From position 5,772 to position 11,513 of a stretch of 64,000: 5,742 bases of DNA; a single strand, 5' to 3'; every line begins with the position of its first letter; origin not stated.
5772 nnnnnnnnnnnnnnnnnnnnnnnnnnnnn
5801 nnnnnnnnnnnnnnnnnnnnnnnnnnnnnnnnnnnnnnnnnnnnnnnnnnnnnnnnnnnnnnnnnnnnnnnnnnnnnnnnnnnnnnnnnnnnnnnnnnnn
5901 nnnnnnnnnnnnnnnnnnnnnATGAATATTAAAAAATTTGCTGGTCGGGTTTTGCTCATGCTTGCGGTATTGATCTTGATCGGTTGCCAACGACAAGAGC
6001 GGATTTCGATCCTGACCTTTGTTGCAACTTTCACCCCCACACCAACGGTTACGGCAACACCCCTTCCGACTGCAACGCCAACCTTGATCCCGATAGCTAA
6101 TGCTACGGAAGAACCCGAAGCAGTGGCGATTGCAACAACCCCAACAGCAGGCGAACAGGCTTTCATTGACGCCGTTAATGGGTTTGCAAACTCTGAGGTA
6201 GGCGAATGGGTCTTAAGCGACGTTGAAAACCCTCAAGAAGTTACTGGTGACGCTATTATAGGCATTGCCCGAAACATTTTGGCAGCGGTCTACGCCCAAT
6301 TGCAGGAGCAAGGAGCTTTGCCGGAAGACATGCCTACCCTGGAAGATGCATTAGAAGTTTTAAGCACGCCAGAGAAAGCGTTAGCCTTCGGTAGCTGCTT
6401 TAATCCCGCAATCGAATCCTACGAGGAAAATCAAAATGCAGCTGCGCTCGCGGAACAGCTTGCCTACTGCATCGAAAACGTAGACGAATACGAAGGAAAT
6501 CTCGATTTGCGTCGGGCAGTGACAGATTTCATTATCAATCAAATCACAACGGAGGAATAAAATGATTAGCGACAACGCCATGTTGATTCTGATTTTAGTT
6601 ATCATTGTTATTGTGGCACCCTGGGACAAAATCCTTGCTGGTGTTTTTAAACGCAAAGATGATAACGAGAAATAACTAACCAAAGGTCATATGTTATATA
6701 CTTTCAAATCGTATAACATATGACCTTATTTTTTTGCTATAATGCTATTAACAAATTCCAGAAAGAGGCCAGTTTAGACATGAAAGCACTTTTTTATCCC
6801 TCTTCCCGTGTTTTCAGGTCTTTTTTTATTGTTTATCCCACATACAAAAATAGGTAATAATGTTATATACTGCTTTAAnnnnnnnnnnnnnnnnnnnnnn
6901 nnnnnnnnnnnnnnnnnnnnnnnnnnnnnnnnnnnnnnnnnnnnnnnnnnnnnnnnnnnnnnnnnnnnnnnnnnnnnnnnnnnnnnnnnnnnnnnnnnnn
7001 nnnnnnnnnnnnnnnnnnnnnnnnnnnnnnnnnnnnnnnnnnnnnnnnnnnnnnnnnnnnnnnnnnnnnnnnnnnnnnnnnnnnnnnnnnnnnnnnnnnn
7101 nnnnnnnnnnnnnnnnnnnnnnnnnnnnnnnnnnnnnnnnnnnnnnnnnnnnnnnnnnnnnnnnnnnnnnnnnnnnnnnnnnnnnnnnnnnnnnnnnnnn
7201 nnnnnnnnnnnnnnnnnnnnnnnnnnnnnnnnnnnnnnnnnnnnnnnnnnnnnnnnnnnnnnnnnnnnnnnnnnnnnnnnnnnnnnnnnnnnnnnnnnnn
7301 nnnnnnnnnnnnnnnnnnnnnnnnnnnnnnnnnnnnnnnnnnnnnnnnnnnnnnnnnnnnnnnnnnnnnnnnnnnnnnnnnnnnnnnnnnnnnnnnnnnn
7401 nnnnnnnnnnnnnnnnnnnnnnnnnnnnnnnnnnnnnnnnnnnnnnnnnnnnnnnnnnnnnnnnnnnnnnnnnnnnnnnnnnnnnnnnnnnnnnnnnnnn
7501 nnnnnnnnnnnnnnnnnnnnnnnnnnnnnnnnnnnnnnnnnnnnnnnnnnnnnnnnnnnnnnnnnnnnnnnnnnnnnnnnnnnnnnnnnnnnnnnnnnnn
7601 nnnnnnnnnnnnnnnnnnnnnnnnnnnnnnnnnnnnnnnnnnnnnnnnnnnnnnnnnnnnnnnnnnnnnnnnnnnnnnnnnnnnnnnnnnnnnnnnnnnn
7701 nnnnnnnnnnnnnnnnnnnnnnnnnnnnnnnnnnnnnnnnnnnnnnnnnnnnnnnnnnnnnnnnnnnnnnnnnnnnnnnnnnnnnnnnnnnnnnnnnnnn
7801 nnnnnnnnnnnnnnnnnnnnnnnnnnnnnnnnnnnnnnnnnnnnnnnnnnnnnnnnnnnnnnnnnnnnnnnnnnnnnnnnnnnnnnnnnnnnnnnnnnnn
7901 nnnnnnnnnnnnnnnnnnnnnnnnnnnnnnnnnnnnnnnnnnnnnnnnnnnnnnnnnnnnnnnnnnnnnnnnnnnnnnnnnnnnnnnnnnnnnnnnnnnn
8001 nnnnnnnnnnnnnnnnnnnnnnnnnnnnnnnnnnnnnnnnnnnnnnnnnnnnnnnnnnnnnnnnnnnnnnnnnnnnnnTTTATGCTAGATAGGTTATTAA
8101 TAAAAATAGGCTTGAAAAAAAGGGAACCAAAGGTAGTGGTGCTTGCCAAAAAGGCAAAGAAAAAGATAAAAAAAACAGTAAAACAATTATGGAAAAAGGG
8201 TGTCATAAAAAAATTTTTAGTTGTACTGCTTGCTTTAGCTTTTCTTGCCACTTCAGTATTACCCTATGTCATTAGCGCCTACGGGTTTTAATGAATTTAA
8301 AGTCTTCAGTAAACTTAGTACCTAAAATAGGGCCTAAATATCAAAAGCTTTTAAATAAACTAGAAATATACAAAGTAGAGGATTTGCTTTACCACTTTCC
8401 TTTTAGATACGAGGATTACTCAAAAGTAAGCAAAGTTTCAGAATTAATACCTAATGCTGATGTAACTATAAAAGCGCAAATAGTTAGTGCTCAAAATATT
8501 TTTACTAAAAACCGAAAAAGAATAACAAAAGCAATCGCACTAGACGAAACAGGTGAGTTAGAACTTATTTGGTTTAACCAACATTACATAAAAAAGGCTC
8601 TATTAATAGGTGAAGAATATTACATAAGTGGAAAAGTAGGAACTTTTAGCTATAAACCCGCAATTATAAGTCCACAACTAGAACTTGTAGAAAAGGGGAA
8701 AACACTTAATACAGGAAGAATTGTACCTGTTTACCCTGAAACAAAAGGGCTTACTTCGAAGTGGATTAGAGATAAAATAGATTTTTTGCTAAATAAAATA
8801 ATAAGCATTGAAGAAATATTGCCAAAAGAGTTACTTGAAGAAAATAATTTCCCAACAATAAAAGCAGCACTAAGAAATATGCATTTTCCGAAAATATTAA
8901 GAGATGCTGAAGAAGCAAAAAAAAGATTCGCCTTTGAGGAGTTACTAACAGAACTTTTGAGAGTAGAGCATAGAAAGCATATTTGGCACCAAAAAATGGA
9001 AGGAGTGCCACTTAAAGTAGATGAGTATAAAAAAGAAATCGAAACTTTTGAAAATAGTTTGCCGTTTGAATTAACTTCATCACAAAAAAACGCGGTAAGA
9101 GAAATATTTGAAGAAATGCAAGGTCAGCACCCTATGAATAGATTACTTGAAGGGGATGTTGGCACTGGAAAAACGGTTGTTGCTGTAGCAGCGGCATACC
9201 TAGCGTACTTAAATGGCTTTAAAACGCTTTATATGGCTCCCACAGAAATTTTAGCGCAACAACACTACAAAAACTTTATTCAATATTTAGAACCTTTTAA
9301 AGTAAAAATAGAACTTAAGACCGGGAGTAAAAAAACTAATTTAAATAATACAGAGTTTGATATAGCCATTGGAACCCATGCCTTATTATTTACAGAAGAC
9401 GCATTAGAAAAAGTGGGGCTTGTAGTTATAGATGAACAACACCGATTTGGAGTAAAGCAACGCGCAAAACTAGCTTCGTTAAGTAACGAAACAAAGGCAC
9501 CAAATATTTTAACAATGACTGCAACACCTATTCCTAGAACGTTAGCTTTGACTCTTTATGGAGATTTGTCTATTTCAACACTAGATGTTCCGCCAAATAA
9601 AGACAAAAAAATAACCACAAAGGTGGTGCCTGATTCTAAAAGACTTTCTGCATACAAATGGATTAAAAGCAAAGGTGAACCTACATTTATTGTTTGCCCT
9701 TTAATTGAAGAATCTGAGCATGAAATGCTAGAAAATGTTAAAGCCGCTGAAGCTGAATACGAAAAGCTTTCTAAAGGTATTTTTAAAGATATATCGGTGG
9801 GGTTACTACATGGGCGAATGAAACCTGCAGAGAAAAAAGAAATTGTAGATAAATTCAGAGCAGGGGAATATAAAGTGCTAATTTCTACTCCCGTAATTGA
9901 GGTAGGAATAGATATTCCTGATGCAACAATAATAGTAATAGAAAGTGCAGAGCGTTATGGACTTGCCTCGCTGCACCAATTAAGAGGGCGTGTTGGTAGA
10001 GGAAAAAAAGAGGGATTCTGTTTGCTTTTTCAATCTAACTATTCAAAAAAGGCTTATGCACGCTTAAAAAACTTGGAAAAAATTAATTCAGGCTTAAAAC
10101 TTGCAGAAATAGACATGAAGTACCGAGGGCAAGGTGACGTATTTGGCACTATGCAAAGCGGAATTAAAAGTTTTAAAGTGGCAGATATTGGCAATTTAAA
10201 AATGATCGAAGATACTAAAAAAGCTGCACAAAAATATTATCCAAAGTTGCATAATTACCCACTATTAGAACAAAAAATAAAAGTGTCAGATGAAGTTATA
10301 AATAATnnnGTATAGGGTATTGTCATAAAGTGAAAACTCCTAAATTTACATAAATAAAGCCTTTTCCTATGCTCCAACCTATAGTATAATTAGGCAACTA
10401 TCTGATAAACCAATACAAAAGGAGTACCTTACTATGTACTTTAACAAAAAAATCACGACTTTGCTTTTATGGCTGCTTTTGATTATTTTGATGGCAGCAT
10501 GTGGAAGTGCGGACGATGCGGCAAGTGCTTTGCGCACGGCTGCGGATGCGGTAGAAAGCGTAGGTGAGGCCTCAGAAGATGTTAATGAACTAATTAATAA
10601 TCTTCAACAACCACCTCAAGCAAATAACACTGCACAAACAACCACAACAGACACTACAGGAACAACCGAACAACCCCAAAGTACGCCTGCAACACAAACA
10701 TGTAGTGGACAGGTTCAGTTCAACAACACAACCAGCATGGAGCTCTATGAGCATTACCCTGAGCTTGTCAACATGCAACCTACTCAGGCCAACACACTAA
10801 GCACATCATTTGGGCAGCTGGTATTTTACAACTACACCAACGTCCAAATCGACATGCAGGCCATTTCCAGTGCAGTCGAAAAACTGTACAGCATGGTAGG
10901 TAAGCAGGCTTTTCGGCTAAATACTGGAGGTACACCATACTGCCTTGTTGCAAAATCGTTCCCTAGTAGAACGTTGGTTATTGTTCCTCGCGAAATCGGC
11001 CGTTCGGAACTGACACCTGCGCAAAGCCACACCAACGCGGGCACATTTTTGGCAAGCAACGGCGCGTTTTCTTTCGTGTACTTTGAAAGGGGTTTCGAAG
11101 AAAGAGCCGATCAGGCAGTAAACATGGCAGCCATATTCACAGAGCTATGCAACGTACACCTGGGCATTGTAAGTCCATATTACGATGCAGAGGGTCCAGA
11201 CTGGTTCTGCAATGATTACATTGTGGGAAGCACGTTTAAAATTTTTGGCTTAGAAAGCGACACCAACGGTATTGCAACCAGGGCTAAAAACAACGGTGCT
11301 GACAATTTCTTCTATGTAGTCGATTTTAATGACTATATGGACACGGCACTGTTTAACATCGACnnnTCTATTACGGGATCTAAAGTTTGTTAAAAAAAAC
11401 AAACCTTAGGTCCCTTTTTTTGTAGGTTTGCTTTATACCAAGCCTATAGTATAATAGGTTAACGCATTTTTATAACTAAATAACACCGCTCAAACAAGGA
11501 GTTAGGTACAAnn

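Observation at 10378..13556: Array of three paralogous lipoprotein genes, each an autonomous cassette, strongly GC-rich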

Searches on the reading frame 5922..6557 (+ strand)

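Call 24: search_protein_families(library=ncbifam, proteins=[window:5922-6557:+], max_evalue=1)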
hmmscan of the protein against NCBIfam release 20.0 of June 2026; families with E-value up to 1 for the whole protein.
window:5922-6557:+ (212 aa): 1 family
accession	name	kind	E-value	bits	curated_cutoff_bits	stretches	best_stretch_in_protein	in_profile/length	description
NF052345.1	S_layer_anammox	exception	0.0082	13.5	1400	1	32-99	1390-1457/1596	Kustd1514 family S-layer glycoprotein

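Call 88: search_protein_families(library=pfam, proteins=[window:5922-6557:+], max_evalue=0.01)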
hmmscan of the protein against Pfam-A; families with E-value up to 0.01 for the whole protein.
window:5922-6557:+ (212 aa): 0 families

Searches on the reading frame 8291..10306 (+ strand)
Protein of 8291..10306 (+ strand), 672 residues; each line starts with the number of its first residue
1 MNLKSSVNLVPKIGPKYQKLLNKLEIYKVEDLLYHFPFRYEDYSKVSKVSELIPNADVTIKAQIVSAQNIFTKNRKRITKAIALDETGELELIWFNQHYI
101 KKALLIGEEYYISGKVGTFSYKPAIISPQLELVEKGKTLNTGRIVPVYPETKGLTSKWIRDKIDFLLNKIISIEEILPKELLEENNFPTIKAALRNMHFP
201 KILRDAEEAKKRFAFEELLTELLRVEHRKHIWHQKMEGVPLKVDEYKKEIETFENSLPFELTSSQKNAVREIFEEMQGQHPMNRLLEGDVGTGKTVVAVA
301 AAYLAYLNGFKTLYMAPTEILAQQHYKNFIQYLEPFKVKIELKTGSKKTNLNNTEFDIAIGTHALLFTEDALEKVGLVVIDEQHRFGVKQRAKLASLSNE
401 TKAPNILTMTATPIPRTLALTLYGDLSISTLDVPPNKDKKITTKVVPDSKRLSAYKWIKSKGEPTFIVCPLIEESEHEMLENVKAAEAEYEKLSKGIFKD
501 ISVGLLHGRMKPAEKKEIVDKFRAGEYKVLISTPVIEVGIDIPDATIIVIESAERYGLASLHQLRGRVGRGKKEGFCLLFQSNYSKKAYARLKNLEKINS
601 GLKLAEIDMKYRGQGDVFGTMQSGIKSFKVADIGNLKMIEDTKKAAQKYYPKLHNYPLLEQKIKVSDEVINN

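Call 43: find_related_loci(query=window:8291-10306:+, collection=genome_contigs, flank=10000)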
Query window:8291-10306:+ (672 aa) in genome_contigs; peptide patterns used: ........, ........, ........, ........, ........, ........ (x = any residue, [..] = any of these).
160 stretches matched a pattern; 43 encode a relative of the query (tblastn E <= 1e-3); 43 distinct loci.
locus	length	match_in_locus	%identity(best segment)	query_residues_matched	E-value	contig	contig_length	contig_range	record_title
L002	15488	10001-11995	59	3-663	0e+0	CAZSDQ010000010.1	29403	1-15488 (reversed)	MAG TPA_asm: uncultured Candidatus Saccharibacteria bacterium isolate binchicken_co117_468 genome assembly, contig: NODE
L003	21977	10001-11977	60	7-663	0e+0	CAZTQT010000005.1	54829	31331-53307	MAG TPA_asm: uncultured Candidatus Saccharibacteria bacterium isolate binchicken_co45_572 genome assembly, contig: NODE_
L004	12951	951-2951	59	1-663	0e+0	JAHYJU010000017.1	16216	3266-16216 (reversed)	MAG: Patescibacteria group bacterium isolate KA30 NODE_1792_length_16216_cov_4.791224, whole genome shotgun sequence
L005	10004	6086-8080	59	3-663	0e+0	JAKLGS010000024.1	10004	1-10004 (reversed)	MAG: Patescibacteria group bacterium isolate RA.bin45 RA.bin45_24, whole genome shotgun sequence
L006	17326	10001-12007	58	5-663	0e+0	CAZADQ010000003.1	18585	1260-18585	MAG TPA_asm: uncultured Candidatus Saccharibacteria bacterium isolate SRP192927_co10_439 genome assembly, contig: NODE_1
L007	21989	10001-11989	58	5-663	0e+0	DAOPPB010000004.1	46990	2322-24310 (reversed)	MAG TPA_asm: bacterium isolate AMR_MDS_1559 NODE_995_length_46990_cov_7.398849, whole genome shotgun sequence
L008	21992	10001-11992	58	1-663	0e+0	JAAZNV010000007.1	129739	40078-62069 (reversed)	MAG: candidate division WWE3 bacterium isolate AS27yjCOA_202 79146_AS27, whole genome shotgun sequence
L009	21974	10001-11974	57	1-657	0e+0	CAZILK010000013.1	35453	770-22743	MAG TPA_asm: uncultured Candidatus Saccharibacteria bacterium isolate SRP342105_co1_447 genome assembly, contig: NODE_15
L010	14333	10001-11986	56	1-663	0e+0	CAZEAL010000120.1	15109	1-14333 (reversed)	MAG TPA_asm: uncultured Candidatus Saccharibacteria bacterium isolate binchicken_co169_150 genome assembly, contig: k99_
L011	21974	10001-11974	56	1-664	0e+0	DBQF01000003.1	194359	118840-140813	MAG TPA_asm: candidate division WWE3 bacterium UBA1401 UBA1401_contig_593, whole genome shotgun sequence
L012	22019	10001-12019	54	2-672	0e+0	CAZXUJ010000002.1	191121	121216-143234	MAG TPA_asm: uncultured Candidatus Saccharibacteria bacterium isolate SRP192515_co1_190 genome assembly, contig: NODE_37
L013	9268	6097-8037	57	3-651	0e+0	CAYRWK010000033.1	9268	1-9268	MAG TPA_asm: uncultured Candidatus Saccharibacteria bacterium isolate SRP011637_co1_82 genome assembly, contig: NODE_281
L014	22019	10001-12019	56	1-672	0e+0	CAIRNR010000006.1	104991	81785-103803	uncultured candidate division WWE3 bacterium isolate AM-2014_bin-1800 genome assembly, contig: bin-1800:6/8, whole genom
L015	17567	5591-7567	54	5-667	0e+0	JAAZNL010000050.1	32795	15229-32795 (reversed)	MAG: candidate division WWE3 bacterium isolate AS27yjCOA_165 139338_AS27, whole genome shotgun sequence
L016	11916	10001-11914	57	1-626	0e+0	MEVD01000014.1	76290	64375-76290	MAG: candidate division WWE3 bacterium RIFCSPHIGHO2_02_FULL_38_14 rifcsphigho2_02_scaffold_386, whole genome shotgun seq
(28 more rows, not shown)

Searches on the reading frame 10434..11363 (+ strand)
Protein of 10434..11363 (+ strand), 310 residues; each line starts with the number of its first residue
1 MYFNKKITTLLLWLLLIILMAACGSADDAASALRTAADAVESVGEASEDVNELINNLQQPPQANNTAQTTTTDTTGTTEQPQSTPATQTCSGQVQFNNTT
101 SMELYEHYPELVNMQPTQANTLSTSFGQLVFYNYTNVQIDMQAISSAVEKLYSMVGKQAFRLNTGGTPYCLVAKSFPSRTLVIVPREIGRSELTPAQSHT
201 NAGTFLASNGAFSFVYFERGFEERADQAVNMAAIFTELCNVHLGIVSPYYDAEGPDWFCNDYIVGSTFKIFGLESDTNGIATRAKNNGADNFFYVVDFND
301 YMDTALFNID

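Call 11: search_protein_families(library=pfam, proteins=[window:10434-11363:+], max_evalue=1)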
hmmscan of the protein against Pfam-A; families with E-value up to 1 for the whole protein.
window:10434-11363:+ (310 aa): 2 families
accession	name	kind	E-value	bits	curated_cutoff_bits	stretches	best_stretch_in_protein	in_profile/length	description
PF25746.1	Phage_Repressor_c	-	0.015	15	27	1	30-113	20-100/352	Streptomyces phage repressor protein c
PF25682.1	Phage_VG64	-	0.16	12.1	27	1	4-39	2-38/127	Mycobacterium phage VG64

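Call 24: search_protein_families(library=ncbifam, proteins=[window:10434-11363:+], max_evalue=1)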
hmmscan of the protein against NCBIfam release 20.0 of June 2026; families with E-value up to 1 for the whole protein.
window:10434-11363:+ (310 aa): 8 families
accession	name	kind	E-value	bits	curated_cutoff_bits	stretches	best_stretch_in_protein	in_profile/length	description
NF037950.1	spanin2_1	subfamily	0.0054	17.1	100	1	3-75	3-77/130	bacteriophage spanin2 family protein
NF033194.1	lipo_EMYY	hypoth_equivalog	0.018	14.3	100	1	5-74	1-67/292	EMYY motif lipoprotein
NF041057.1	Rcas_1661_fam_Se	equivalog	0.02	14.5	190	1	13-92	2-80/247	Rcas_1661 family thioredoxin-like (seleno)lipoprotein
NF033530.1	lasso_PqqD_Strm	exception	0.024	14.9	70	1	19-59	36-74/78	lasso peptide biosynthesis PqqD family chaperone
NF010065.0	PRK13545.1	equivalog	0.11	11.1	538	1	98-175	449-527/549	teichoic acids export protein ATP-binding subunit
NF058647.1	lipo_LytA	equivalog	0.12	12.6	110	1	5-31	2-26/107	acidic lipoprotein LytA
TIGR03495.1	phage_LysB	equivalog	0.14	12.5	92.75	1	7-80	2-75/135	Rz-like lysis system protein LysB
NF008871.0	PRK11907.1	equivalog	0.22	9.6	1266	1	13-134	12-133/814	bifunctional 2',3'-cyclic-nucleotide 2'-phosphodiesterase/3'-nucleotidase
